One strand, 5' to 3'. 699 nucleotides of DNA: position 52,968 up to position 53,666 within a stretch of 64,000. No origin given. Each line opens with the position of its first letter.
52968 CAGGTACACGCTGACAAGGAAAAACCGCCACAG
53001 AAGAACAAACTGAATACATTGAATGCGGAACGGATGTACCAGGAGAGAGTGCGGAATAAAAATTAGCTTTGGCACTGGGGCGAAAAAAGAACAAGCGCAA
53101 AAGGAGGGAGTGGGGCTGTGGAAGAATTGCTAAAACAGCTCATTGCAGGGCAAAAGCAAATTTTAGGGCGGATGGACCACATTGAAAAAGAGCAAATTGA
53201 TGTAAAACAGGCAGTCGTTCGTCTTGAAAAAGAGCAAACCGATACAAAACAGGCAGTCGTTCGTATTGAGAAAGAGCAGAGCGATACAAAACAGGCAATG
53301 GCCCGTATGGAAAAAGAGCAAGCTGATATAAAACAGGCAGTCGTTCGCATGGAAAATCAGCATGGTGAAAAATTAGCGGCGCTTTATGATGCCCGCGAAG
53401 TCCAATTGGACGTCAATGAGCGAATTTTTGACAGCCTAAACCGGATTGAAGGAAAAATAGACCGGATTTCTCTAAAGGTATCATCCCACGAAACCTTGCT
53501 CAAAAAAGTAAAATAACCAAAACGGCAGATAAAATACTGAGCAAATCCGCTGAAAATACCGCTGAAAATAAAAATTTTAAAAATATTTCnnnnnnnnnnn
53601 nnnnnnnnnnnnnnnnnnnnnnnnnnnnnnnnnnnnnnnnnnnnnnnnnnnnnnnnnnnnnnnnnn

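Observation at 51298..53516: Two related tandem-repeat proteins and an HD-GYP phosphodiesterase inserted into the otherwise Bacillus-like comF-yvyF-flgM synteny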

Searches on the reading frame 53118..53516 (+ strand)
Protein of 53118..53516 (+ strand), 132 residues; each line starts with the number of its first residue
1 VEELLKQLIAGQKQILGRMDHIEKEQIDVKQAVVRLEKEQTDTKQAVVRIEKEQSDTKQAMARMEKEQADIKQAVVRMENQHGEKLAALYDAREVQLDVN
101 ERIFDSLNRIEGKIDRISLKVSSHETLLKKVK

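Call 3: search_protein_families(library=pfam, proteins=[window:53118-53516:+], max_evalue=1)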
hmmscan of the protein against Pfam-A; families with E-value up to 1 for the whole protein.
window:53118-53516:+ (132 aa): 16 families
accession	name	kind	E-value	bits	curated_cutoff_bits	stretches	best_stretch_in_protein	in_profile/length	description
PF20933.2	HpHbR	-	0.0056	16.9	27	1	25-104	60-139/243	Haptoglobin-hemoglobin receptor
PF07506.17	RepB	-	0.0098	16.4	30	1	36-92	97-156/185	RepB plasmid partitioning protein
PF20667.3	Sec10_N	-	0.023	15.3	27.4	1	51-117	9-75/118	Exocyst complex component Sec10, N-terminal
PF23860.1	Ribophorin_II_3rd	-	0.058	13.8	23.4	1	22-45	49-72/128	Ribophorin II third domain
PF19634.4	DUF6137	-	0.066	13.5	25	0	59-80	26-47/82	Family of unknown function (DUF6137)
PF00700.27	Flagellin_C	-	0.078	13.8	23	1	28-72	24-66/86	Bacterial flagellin C-terminal helical region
PF08181.16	DegQ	-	0.1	13.2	22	1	23-52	2-32/46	DegQ (SacQ) family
PF13582.12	Reprolysin_3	-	0.13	13.3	22.4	1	16-84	8-78/123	Metallo-peptidase family M12B Reprolysin-like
PF05377.16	FlaC_arch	-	0.17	12.8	27.8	1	49-91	4-45/55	Flagella accessory protein C (FlaC)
PF09989.15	DUF2229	-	0.21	11.6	29.4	1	18-83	108-172/218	CoA enzyme activase uncharacterised domain (DUF2229)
PF25443.1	ANG-1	-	0.27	11.9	28.5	1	46-118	8-80/105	ANG-1-like domain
PF06419.17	COG6_N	-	0.43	11.2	27.4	0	3-73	19-89/114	Conserved oligomeric complex COG6, N-terminal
PF04960.20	Glutaminase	-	0.44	10.1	27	1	27-75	114-163/286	Glutaminase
PF07851.19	TMEM120A-B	-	0.5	10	29.8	1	6-83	12-90/324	TMEM120A/B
PF08286.16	Spc24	-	0.59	10.8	25.3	0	45-87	4-46/109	Spc24 subunit of Ndc80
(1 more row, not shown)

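Call 6: search_protein_families(library=ncbifam, proteins=[window:53118-53516:+], max_evalue=1)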
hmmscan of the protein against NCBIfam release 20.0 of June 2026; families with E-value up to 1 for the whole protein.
window:53118-53516:+ (132 aa): 7 families
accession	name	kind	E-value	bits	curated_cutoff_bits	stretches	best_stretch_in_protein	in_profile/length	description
NF047606.1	LIC11177_fam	equivalog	0.014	15.9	190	1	22-98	22-97/154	LIC11177 family protein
NF047363.1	Zn_ribbon_CdsZ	equivalog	0.052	13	275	1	5-115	32-140/251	zinc ribbon domain regulatory protein CdsZ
NF010180.0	PRK13659.1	equivalog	0.079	13.1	129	1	31-108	19-91/114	DUF1283 family protein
TIGR04527.1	mycoplas_twoTM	subfamily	0.12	12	125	1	13-125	47-134/248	MG_279/MG_280 family protein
NF045487.1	ASRP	equivalog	0.15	10.6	300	1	13-125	358-466/593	archaea-specific SMC-related protein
NF038348.1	T2SS_HK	subfamily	0.4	9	450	1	20-86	253-319/574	histidine kinase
TIGR03752.1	conj_TIGR03752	hypoth_equivalog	0.96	8.6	241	0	3-83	59-140/471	TIGR03752 family integrating conjugative element protein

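Call 7: search_protein_families(library=phrogs, proteins=[window:53118-53516:+], max_evalue=1)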
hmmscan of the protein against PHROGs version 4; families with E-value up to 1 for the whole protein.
window:53118-53516:+ (132 aa): 25 families
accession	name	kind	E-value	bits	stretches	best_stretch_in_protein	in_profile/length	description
phrog_15901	-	unknown function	2.6e-07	32.2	1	61-109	36-84/94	-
phrog_34082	-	tail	0.0004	20.2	1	24-107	143-226/579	tail length tape measure protein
phrog_7686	-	lysis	0.0014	19.7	1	18-81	44-108/112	Rz-like spanin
phrog_1103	-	unknown function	0.0052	17.8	1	99-124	13-38/80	-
phrog_5553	-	unknown function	0.015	16.5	1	15-132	5-111/114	-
phrog_163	-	transcription regulation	0.023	15.8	0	49-82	101-133/168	CII-like transcriptional activator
phrog_29319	-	unknown function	0.036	15.1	1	101-115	20-34/43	-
phrog_10463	-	unknown function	0.091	14.3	0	15-39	33-57/57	-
phrog_11032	-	tail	0.099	12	1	13-84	96-163/643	tail protein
phrog_34970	-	unknown function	0.11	13.8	0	3-45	18-60/90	-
phrog_12220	-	unknown function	0.11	13.6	0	85-122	40-77/89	-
phrog_3633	-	unknown function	0.11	13.2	1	43-111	122-189/219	-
phrog_689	-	lysis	0.12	13.7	1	22-73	7-57/91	holin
phrog_34445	-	unknown function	0.13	13.5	1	41-102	48-104/117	-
phrog_32850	-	unknown function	0.18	13.4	1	101-124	43-66/73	-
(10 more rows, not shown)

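Call 9: find_encoding_contigs(protein=window:53118-53516:+, flank=10000, max_places=6)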
Protein window:53118-53516:+ (132 aa): 1 contig read that carries it; 1 place shown.
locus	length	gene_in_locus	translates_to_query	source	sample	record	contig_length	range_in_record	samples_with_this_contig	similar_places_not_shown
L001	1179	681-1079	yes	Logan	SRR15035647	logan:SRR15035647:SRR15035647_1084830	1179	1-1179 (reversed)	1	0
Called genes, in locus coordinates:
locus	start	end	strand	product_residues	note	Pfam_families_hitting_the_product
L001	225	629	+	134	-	-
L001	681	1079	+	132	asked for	-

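Call 11: find_homologous_proteins(query=window:53118-53516:+, max_evalue=0.001)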
Query window:53118-53516:+ (132 aa): 19 proteins with E <= 0.001 among 153 candidates.
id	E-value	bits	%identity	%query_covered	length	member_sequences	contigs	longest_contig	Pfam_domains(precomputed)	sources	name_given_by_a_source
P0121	5.1e-71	254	100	100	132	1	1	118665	-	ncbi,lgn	ncbi:MAG: hypothetical protein ABFC84_18900 [Veillonellales bacterium]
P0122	1.9e-21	94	43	100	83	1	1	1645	-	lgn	-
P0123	3.5e-21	93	69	48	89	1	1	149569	-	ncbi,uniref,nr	ncbi:stress response protein SCP2 [Sporomusaceae bacterium BoRhaA]|uniref:hypothetical protein n=1 T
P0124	4.7e-21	93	42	98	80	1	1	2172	-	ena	-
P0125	1.0e-20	92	51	65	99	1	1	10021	-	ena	-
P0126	3.0e-20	90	40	98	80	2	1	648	-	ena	-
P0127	3.8e-20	90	68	56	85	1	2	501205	-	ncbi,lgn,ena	-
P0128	8.2e-20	89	58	58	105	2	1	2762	-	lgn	-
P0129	1.3e-19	88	66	54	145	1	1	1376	PF01519.23,PF10498.15,PF10805.15,PF07889.18,PF06419.18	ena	-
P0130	1.4e-18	85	60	57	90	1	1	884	-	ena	-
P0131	2.4e-17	81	65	48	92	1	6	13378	-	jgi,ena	jgi:hypothetical protein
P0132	1.9e-16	78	57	56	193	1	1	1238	PF12844.14,PF01381.29,PF07022.20,PF13560.13,PF13443.13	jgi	jgi:transcriptional regulator with XRE-family HTH domain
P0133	1.8e-9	56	49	43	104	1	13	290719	-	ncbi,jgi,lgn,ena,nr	ncbi:MAG: hypothetical protein GX348_04945 [Veillonellaceae bacterium]|jgi:predicted nuclease with T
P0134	1.8e-7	49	56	36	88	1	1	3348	-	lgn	-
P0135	3.5e-7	48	56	36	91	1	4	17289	-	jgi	jgi:ABC-type phosphate transport system auxiliary subunit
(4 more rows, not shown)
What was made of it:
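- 53118..53516 (+): Gene Y, 132 aa, GTG start after the AAGGAGG ribosome-binding site. Y-type member of the superfamily: N-terminal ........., then 4 x 14-aa repeats, then the conserved module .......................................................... Identical NCBI protein P0121 (call 11).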

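Call 13: find_encoding_contigs(protein=P0123, flank=6000, max_places=3)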
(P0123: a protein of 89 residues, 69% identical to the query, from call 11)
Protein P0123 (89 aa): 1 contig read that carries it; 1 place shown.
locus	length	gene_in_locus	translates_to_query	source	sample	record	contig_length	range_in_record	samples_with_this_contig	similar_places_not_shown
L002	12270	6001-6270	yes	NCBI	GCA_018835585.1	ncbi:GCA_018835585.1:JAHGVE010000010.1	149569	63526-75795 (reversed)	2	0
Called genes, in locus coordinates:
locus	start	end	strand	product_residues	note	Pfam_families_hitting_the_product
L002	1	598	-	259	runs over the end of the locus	PF00142:Fer4_NifH (weak), PF01656:CbiA, PF02374:ArsA_ATPase (weak), PF07015:VirC1 (faint), PF09140:MipZ (faint), PF10609:ParA (weak), PF13614:AAA_31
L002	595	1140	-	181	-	-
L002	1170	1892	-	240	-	PF23343:REP_ORF2-G2P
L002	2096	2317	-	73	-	-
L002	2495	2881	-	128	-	-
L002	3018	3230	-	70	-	-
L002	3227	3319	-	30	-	-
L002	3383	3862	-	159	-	PF01381:HTH_3 (weak)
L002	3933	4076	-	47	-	-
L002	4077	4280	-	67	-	-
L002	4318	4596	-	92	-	-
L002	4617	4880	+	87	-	-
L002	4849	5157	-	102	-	-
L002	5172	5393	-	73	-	PF12844:HTH_19, PF01381:HTH_3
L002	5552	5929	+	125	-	PF01381:HTH_3, PF12844:HTH_19 (faint), PF13443:HTH_26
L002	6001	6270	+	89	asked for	-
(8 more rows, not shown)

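Call 14: find_encoding_contigs(protein=P0127, flank=6000, max_places=3)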
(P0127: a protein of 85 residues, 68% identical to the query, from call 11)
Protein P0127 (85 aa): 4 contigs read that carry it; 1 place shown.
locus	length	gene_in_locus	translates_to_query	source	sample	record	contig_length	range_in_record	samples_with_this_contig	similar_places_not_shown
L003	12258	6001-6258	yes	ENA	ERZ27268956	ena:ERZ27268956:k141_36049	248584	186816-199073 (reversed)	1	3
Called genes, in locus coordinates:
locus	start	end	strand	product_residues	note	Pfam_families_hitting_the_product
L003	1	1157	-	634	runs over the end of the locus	PF00145:DNA_methylase (weak)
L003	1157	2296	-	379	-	PF00712:DNA_pol3_beta, PF02767:DNA_pol3_beta_2, PF02768:DNA_pol3_beta_3, PF00712:DNA_pol3_beta (weak)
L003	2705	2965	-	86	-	-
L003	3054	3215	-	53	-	-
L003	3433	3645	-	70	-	-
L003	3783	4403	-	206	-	-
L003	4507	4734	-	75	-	-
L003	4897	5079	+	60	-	-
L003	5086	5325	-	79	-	PF01381:HTH_3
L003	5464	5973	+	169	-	PF01381:HTH_3, PF12844:HTH_19 (weak), PF13560:HTH_31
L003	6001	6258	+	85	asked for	-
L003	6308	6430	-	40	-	-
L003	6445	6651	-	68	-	PF12844:HTH_19, PF13560:HTH_31 (weak), PF01381:HTH_3, PF13443:HTH_26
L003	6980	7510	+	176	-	-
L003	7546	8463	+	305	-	PF00929:RNase_T, PF16473:Rv2179c-like, PF00533:BRCT (faint)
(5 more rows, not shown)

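Call 15: find_encoding_contigs(protein=P0133, flank=6000, max_places=4)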
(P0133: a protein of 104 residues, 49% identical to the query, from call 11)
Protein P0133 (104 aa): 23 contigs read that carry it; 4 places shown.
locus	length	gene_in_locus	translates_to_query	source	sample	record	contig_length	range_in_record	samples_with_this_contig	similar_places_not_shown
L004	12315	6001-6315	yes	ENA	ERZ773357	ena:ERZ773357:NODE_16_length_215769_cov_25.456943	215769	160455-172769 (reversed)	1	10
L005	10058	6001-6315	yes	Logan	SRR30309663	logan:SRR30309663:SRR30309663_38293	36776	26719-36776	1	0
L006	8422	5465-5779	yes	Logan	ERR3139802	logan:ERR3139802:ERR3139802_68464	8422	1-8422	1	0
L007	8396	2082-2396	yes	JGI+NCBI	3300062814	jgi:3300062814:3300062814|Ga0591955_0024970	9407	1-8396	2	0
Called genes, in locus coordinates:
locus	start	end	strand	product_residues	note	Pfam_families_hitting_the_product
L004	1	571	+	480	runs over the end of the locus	PF10114:PocR, PF02518:HATPase_c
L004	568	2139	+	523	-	PF00072:Response_reg (weak), PF11849:DUF3369, PF13487:HD_5, PF01966:HD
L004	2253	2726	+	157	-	-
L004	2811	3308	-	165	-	PF21817:CapR (faint), PF14311:DUF4379 (faint)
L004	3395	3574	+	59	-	-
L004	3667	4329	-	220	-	PF05265:DUF723 (faint), PF14311:DUF4379 (faint)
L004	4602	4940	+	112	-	-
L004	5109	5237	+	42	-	-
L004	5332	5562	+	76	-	-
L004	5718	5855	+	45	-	-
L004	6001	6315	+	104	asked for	-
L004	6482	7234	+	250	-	-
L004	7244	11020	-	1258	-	PF18072:FGAR-AT_linker (weak), PF00586:AIRS (faint), PF02769:AIRS_C, PF13507:GATase_5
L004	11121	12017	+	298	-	PF00126:HTH_1, PF03466:LysR_substrate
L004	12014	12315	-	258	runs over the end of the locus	PF02675:AdoMet_dc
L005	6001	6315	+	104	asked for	-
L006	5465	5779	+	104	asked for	-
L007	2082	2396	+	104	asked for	-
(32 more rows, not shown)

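Call 27: find_encoding_contigs(protein=P0131, flank=5000, max_places=4)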
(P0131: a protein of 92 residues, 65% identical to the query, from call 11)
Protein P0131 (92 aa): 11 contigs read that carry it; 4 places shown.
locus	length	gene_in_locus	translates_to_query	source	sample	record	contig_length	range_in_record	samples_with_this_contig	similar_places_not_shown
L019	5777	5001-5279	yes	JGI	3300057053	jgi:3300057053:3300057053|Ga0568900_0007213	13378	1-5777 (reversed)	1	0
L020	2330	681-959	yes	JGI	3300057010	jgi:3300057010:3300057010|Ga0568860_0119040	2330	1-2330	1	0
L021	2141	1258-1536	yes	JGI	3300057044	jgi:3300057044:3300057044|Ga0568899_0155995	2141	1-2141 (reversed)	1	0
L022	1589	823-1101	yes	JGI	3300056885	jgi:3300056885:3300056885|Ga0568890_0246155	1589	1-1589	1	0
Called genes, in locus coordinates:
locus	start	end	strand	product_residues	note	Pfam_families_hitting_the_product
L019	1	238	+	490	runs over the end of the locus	PF00890:FAD_binding_2, PF01266:DAO (weak), PF03486:HI0933_like (weak), PF12831:FAD_oxidored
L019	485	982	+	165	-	PF01584:CheW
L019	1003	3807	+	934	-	PF02743:dCache_1, PF00672:HAMP (faint), PF18947:HAMP_2, PF00015:MCPsignal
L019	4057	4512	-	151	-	PF04002:RadC, PF14464:Prok-JAB (weak)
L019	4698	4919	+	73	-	PF13560:HTH_31, PF12844:HTH_19, PF13443:HTH_26, PF01381:HTH_3, PF07022:Phage_CI_repr (weak)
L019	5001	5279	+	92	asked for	-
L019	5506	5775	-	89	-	?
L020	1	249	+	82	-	?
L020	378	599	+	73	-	PF13560:HTH_31, PF12844:HTH_19, PF13443:HTH_26, PF01381:HTH_3, PF07022:Phage_CI_repr (weak)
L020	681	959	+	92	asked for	-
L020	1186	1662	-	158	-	PF04002:RadC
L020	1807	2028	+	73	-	PF13560:HTH_31, PF12844:HTH_19, PF01381:HTH_3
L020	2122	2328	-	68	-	?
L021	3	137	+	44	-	?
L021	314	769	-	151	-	PF04002:RadC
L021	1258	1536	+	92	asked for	-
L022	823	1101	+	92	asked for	-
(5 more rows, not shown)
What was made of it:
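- One Y-type unit (L019) lies next to cheW and an MCP gene (call 27).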

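Call 28: find_encoding_contigs(protein=P0135, flank=5000, max_places=4)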
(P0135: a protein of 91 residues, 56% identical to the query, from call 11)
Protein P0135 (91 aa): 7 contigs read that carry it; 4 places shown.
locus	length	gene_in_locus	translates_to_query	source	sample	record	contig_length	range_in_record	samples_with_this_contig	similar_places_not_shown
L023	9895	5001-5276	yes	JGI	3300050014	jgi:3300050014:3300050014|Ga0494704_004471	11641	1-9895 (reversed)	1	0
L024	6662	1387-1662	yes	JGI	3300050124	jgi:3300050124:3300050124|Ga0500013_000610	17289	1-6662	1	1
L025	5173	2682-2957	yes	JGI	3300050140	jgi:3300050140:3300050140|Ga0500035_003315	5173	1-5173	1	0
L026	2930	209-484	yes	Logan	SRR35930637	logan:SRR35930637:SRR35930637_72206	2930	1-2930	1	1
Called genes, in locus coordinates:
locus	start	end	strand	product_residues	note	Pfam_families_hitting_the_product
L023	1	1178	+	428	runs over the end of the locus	PF01548:DEDD_Tnp_IS110, PF02371:Transposase_20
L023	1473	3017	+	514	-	-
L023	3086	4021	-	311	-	PF00271:Helicase_C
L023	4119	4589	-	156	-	PF01381:HTH_3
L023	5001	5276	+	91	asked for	-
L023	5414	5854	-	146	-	PF02900:LigB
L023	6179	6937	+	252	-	PF00378:ECH_1, PF16113:ECH_2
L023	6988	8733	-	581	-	PF00142:Fer4_NifH (weak), PF01656:CbiA, PF02374:ArsA_ATPase, PF13614:AAA_31, PF02374:ArsA_ATPase, PF13614:AAA_31, PF01656:CbiA, PF02374:ArsA_ATPase, +13 more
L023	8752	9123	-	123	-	PF06953:ArsD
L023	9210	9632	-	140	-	PF01451:LMWPc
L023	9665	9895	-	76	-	?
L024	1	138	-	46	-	?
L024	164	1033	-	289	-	PF00561:Abhydrolase_1, PF12697:Abhydrolase_6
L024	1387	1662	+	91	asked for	-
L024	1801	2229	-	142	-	PF02900:LigB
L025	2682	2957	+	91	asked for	-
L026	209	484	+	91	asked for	-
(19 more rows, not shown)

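Call 29: search_protein_families(library=pfam, proteins=[P0127, P0123, P0134, P0125, P0131], max_evalue=1)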
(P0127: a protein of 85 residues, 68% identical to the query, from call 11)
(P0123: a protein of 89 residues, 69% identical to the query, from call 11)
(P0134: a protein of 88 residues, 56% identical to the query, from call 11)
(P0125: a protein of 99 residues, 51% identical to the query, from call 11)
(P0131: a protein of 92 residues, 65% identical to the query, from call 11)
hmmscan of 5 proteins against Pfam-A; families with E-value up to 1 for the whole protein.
P0127 (85 aa): 2 families
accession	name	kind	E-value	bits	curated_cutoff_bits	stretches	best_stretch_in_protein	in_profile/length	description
PF14712.11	Snapin_Pallidin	-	0.00077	20.3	29.6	1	5-84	6-81/89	Snapin/Pallidin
PF15835.10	DUF4715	-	0.0061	17.1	27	1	7-57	48-102/139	Domain of unknown function (DUF4715)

P0123 (89 aa): 3 families
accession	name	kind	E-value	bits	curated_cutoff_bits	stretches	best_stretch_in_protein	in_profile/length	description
PF16764.11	Sharpin_PH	-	0.06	13.6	27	1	35-81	54-100/121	Sharpin PH domain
PF01074.27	Glyco_hydro_38N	-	0.16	11.8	25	1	14-87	180-254/270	Glycosyl hydrolases family 38 N-terminal domain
PF10779.14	XhlA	-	0.71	10.5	34.7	0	60-79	2-21/67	Haemolysin XhlA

P0134 (88 aa): 22 families
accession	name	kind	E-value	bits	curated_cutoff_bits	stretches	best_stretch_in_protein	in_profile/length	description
PF06419.17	COG6_N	-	0.00033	21.2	27.4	1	7-48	28-69/114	Conserved oligomeric complex COG6, N-terminal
PF08656.15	DASH_Dad3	-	0.0012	19.3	23.1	1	6-74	4-51/76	DASH complex subunit Dad3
PF10779.14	XhlA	-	0.0056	17.3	34.7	1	12-42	4-34/67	Haemolysin XhlA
PF04513.17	Baculo_PEP_C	-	0.01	16.4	38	1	12-85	31-105/140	Baculovirus polyhedron envelope protein, PEP, C terminus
PF04210.18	MtrG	-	0.012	16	27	0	12-33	10-31/64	Tetrahydromethanopterin S-methyltransferase, subunit G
PF20651.3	EXOC6_Sec15_N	-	0.013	15.9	27.2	1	11-63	28-80/170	Exocyst complex component EXOC6/Sec15, N-terminal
PF19111.5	DUF5798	-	0.017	15.8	27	1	8-61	18-70/89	Family of unknown function (DUF5798)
PF01638.23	HxlR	-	0.022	15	20.8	1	4-69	4-67/91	HxlR-like helix-turn-helix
PF23991.1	DUF7310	-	0.048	14.6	40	1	12-34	30-52/83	Coiled-coil region of unknown function (DUF7310)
PF01519.22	DUF16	-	0.053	14.4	40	1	5-26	83-104/104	Protein of unknown function DUF16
PF05531.17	NPV_P10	-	0.078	13.9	29.8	1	10-59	9-58/75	Nucleopolyhedrovirus P10 protein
PF07462.16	MSP1_C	-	0.079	12.1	29.8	1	3-86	19-103/554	Merozoite surface protein 1 (MSP1) C-terminus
PF10046.14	BLOC1_2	-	0.081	13.7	33.4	1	10-42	63-95/96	Biogenesis of lysosome-related organelles complex-1 subunit 2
PF07889.17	DUF1664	-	0.084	13.4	34.6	1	5-70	52-120/124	Protein of unknown function (DUF1664)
PF11932.13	DUF3450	-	0.095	12.4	32.6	1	8-74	47-113/241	Protein of unknown function (DUF3450)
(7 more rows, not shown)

P0125 (99 aa): 11 families
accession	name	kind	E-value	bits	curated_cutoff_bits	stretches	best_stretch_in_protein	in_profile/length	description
PF17835.6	NOG1_N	-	0.03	14.9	22.9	1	15-85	78-147/160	NOG1 N-terminal helical domain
PF07889.17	DUF1664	-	0.031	14.7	34.6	1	3-47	78-122/124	Protein of unknown function (DUF1664)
PF06009.19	Laminin_II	-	0.034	14.6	33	1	11-86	9-80/138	Laminin Domain II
PF13721.11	SecD-TM1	-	0.047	14.6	30.5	1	21-75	42-96/103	SecD export protein N-terminal TM region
PF08348.17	PAS_6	-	0.059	13.7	27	1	4-56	48-100/115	YheO-like PAS domain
PF23977.1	Pam3_Gp34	-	0.068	13.4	27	1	8-77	105-174/235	Pam3 phage gp34-like protein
PF05325.16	DUF730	-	0.074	13.5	32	1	14-49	73-108/122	Protein of unknown function (DUF730)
PF25672.1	BBH37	-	0.085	13.3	27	1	2-97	24-113/184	BBH37 helical domain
PF10779.14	XhlA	-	0.14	12.8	34.7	0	10-45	2-37/67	Haemolysin XhlA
PF17190.9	RecG_N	-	0.35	12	23.1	1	4-58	3-57/89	RecG N-terminal helical domain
PF20503.3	DUF6730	-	0.79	11.1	27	1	5-53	17-66/82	Family of unknown function (DUF6730)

P0131 (92 aa): 14 families
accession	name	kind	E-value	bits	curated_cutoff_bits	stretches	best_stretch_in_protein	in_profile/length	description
PF12841.12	YvrJ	-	0.0045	16.9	29.5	1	67-80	16-29/36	YvrJ protein family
PF14197.11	Cep57_CLD_2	-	0.0057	17.2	27.1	0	71-90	9-28/67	Centrosome localisation domain of PPC89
PF21773.2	ODAD1_CC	-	0.014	15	27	1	12-83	198-269/287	ODAD1 central coiled coil region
PF06584.18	DIRP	-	0.021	15.4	27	1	17-67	56-107/108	DIRP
PF04368.18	DUF507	-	0.029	14.8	24.7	1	7-60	17-70/182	Protein of unknown function (DUF507)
PF08650.15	DASH_Dad4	-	0.03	14.8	29.8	0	11-36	17-42/71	DASH complex subunit Dad4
PF08702.15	Fib_alpha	-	0.033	14.8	29.9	1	6-89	22-105/143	Fibrinogen alpha/beta chain family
PF20651.3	EXOC6_Sec15_N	-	0.034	14.5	27.2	1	12-65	29-82/170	Exocyst complex component EXOC6/Sec15, N-terminal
PF06005.17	ZapB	-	0.035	15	31.5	1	15-71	14-70/71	Cell division protein ZapB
PF06009.19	Laminin_II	-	0.13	12.7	33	1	9-76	14-84/138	Laminin Domain II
PF01519.22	DUF16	-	0.14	13.1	40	1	13-77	49-102/104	Protein of unknown function DUF16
PF07889.17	DUF1664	-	0.22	12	34.6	1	5-79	52-122/124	Protein of unknown function (DUF1664)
PF07851.19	TMEM120A-B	-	0.22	11.2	29.8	1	4-74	29-96/324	TMEM120A/B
PF09278.17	MerR-DNA-bind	-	0.39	11.8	25.4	0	7-32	38-63/65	MerR, DNA binding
